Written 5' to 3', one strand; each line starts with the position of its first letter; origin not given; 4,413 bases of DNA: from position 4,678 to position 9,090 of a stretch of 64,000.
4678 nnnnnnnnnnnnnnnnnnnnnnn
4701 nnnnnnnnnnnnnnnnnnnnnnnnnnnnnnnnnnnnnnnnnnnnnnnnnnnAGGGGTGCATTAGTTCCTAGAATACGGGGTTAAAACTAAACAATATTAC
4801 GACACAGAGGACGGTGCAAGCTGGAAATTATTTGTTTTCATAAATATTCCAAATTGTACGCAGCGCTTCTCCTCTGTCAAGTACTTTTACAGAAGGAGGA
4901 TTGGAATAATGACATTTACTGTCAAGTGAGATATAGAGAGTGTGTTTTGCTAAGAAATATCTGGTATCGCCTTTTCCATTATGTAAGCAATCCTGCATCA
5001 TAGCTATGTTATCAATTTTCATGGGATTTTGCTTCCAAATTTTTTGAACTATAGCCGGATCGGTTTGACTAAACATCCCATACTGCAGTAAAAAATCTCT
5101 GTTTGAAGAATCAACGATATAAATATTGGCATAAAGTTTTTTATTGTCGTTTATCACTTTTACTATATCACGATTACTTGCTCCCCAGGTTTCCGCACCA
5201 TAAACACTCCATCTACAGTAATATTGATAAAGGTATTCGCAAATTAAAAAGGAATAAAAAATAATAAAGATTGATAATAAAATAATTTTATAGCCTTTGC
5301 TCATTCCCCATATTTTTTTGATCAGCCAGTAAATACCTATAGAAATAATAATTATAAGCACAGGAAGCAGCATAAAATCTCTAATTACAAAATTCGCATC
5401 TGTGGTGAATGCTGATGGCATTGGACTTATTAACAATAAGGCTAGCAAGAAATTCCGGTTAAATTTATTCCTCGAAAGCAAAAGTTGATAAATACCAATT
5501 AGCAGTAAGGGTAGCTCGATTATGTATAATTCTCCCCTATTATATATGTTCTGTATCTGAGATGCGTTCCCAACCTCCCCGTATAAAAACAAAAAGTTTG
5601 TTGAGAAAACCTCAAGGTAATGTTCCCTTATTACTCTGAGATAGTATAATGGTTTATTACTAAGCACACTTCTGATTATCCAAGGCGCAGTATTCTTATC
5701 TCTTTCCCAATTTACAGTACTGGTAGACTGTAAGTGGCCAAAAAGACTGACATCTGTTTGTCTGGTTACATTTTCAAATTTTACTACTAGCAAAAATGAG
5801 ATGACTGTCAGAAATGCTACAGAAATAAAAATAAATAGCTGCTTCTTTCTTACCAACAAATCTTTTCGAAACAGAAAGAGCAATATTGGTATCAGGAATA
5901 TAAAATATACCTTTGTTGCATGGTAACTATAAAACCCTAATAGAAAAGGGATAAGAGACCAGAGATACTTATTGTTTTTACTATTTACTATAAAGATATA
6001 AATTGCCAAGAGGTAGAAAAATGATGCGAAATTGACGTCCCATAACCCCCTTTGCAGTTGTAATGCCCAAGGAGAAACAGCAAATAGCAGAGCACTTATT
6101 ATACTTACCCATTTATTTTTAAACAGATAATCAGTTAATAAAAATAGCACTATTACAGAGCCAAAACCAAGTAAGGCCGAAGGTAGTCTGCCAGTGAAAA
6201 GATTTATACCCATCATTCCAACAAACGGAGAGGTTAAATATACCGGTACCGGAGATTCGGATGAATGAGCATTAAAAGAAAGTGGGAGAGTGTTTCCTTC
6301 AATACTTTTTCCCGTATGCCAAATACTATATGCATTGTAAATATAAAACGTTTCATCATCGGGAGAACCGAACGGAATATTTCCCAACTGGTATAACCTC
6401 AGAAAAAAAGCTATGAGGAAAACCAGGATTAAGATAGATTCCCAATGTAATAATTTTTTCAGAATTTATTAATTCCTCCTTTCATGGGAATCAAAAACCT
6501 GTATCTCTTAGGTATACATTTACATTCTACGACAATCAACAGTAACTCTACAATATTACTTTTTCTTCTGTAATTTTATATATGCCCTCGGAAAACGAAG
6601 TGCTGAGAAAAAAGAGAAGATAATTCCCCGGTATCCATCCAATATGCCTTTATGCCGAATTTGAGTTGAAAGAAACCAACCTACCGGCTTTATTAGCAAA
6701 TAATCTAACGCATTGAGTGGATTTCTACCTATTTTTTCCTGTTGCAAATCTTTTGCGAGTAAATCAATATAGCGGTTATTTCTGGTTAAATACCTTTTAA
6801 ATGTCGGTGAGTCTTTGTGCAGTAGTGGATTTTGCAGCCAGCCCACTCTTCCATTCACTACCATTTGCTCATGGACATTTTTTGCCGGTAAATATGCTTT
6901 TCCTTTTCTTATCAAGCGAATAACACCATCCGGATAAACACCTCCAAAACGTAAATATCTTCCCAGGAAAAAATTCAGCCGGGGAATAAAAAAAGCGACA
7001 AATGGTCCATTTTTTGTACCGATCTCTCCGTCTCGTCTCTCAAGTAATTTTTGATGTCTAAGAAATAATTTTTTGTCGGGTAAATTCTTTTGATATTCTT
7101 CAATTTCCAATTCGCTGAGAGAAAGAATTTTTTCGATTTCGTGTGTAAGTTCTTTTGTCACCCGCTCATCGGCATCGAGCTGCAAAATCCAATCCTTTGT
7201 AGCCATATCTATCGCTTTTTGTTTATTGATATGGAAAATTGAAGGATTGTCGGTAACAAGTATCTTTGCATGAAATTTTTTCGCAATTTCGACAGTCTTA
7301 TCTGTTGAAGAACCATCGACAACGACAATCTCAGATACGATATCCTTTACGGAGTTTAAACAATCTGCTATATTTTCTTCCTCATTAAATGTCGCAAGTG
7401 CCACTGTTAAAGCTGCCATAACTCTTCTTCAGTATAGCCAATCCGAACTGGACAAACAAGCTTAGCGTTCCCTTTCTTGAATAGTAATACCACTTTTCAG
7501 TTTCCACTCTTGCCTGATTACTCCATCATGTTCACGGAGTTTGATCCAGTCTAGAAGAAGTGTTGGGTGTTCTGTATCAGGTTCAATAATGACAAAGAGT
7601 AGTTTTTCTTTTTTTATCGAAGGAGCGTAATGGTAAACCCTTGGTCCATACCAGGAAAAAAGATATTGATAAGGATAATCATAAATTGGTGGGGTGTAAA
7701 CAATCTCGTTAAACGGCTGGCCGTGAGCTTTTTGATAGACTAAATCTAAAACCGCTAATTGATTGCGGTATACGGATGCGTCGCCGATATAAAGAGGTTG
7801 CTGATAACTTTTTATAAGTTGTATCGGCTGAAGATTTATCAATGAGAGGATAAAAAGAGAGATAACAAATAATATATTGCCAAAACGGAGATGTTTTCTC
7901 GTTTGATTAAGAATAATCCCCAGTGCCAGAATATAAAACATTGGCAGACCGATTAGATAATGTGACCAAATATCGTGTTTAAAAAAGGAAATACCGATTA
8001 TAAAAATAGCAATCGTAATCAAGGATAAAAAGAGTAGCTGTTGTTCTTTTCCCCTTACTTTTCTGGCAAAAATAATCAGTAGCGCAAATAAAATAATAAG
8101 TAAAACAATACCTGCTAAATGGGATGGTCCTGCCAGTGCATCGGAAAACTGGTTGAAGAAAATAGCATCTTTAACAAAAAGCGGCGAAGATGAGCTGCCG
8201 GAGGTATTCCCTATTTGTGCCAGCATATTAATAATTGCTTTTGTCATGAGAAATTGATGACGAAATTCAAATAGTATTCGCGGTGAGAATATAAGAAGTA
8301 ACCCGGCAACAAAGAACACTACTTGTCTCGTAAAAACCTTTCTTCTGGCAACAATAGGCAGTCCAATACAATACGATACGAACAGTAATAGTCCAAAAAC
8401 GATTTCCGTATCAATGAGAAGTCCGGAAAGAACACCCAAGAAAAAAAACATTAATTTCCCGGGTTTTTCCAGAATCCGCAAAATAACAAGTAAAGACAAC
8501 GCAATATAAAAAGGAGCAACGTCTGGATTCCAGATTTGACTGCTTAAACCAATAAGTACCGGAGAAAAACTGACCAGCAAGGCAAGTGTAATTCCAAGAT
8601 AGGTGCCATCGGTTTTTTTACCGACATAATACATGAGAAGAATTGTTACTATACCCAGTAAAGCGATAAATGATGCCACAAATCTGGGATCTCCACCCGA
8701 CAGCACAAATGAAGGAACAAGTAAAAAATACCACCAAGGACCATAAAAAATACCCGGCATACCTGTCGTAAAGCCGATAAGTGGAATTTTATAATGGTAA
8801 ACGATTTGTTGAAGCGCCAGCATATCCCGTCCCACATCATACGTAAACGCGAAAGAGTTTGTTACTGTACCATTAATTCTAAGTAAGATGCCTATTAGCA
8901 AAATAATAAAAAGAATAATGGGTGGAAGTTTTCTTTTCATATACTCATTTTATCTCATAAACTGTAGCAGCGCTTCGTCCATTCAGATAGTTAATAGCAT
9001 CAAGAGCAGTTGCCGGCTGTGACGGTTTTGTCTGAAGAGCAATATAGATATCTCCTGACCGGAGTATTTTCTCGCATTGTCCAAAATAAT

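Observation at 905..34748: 30-kb glycosylation island with at least 22 glycosylation genes, including 7 PMT/ArnT-like GT-C paralogs and 3 DPM1-like donor synthases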

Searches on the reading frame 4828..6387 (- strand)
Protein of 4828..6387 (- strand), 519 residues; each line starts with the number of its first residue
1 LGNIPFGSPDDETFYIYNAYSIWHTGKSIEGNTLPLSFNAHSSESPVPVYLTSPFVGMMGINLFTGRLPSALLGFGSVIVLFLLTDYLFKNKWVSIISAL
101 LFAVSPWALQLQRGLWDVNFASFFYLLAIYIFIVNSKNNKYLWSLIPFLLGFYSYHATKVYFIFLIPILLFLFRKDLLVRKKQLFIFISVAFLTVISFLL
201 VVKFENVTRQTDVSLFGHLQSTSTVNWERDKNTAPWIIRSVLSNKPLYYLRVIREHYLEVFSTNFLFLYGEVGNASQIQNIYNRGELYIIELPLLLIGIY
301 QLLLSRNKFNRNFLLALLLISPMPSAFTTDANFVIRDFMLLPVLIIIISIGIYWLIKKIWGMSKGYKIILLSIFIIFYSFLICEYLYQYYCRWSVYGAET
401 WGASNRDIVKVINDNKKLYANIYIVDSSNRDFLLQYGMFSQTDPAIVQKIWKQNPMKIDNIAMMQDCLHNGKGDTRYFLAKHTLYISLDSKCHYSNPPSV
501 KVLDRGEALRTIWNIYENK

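Call 3: search_protein_families(library=pfam, proteins=[window:4828-6387:-], max_evalue=0.01)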
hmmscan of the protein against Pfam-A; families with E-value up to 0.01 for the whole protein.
window:4828-6387:- (519 aa): 1 family
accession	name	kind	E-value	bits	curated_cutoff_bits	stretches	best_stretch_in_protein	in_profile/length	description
PF13231.12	PMT_2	-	6.8e-07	30.1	26.1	1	44-197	2-155/160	Dolichyl-phosphate-mannose-protein mannosyltransferase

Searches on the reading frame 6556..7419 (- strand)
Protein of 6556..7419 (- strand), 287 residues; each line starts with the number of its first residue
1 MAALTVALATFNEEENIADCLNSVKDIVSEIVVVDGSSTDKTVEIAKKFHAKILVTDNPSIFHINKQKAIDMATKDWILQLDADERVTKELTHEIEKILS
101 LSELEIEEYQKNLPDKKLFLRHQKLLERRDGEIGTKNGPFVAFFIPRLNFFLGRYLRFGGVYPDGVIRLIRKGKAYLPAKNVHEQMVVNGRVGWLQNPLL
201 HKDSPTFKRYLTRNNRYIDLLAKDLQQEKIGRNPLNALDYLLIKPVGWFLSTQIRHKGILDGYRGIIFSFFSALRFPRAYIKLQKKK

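Call 3: search_protein_families(library=pfam, proteins=[window:6556-7419:-], max_evalue=0.01)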
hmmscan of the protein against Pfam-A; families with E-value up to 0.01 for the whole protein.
window:6556-7419:- (287 aa): 2 families
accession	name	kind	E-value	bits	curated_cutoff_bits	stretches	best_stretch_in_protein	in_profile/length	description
PF00535.33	Glycos_transf_2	-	6.7e-19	68.9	23.3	1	6-91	2-95/168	Glycosyl transferase family 2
PF13704.12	Glyco_tranf_2_4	-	5.9e-05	23.9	27.5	1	12-88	2-85/98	Glycosyl transferase family 2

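Call 8: search_protein_families(library=ncbifam, proteins=[window:6556-7419:-], max_evalue=0.01)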
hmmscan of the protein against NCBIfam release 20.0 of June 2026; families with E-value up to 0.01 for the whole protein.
window:6556-7419:- (287 aa): 13 families
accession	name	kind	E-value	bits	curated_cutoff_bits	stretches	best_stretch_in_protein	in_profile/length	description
TIGR04195.1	S_glycosyl_SunS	equivalog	3.7e-15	55.7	350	1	3-101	58-157/421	SunS family peptide S-glycosyltransferase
TIGR04283.1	glyco_like_mftF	equivalog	1.4e-12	47.7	182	1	5-123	2-121/221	TIGR04283 family arsenosugar biosynthesis glycosyltransferase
TIGR04182.1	glyco_TIGR04182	equivalog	1.1e-08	34.9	325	1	5-89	3-87/293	S-layer glycoprotein N-glycosyltransferase AglJ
NF041391.1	DPhHxTase_Halo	equivalog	1.1e-07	31.1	375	1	9-87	2-81/213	dolichyl-phosphate hexose transferase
NF007482.0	PRK10073.1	equivalog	1.5e-06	27.5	423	1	3-106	7-117/334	glycosyltransferase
NF010496.0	PRK13915.1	equivalog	3.5e-06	26.3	262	1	4-57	33-92/307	glucosyl-3-phosphoglycerate synthase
NF038302.1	EPS_HpsE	equivalog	1.8e-05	23.9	300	1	4-87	3-99/307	hormogonium polysaccharide biosynthesis glycosyltransferase HpsE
NF045692.1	OglycostaseCruG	equivalog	5.7e-05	22.2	600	1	2-97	41-150/386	2'-O-glycosyltransferase CruG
NF058614.1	PPMAGASynPpgS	equivalog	0.00017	21.1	370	1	8-53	6-51/226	polyprenyl-phospho-N-acetylgalactosaminyl synthase PpgS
NF050050.1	ProtGlycPglI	equivalog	0.0019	17.6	500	1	1-91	1-100/306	GalNAc(5)-diNAcBac-PP-undecaprenol beta-1,3-glucosyltransferase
NF047683.1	TeichurnBiosyTuaG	equivalog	0.0021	17.7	400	1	5-90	9-102/252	teichuronic acid biosynthesis protein TuaG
NF041875.1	EPS_EpsD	equivalog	0.0024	17.3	370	1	4-93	1-98/325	exopolysaccharide biosynthesis glycosyltransferase EpsD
TIGR03937.1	PgaC_IcaA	equivalog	0.0032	16.5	422.3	1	4-86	47-137/407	poly-beta-1,6-N-acetyl-D-glucosamine synthase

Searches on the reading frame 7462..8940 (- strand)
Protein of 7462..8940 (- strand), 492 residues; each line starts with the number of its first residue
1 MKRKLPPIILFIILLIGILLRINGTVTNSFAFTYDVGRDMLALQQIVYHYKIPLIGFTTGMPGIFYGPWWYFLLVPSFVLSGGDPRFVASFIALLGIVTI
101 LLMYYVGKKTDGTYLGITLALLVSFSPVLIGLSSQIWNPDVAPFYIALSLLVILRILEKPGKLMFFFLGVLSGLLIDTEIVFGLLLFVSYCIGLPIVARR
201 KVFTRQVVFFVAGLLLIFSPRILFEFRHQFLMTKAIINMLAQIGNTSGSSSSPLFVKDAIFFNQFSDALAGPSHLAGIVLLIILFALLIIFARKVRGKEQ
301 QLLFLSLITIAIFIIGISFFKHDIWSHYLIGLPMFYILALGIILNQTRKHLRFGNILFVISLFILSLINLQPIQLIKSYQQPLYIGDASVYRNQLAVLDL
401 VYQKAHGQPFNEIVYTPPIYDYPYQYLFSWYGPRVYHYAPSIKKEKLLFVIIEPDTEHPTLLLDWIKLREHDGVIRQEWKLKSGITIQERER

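Call 3: search_protein_families(library=pfam, proteins=[window:7462-8940:-], max_evalue=0.01)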
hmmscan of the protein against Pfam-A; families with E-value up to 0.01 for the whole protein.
window:7462-8940:- (492 aa): 1 family
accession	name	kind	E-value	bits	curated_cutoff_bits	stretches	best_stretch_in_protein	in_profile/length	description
PF13231.12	PMT_2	-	0.00025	21.7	26.1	1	77-222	13-158/160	Dolichyl-phosphate-mannose-protein mannosyltransferase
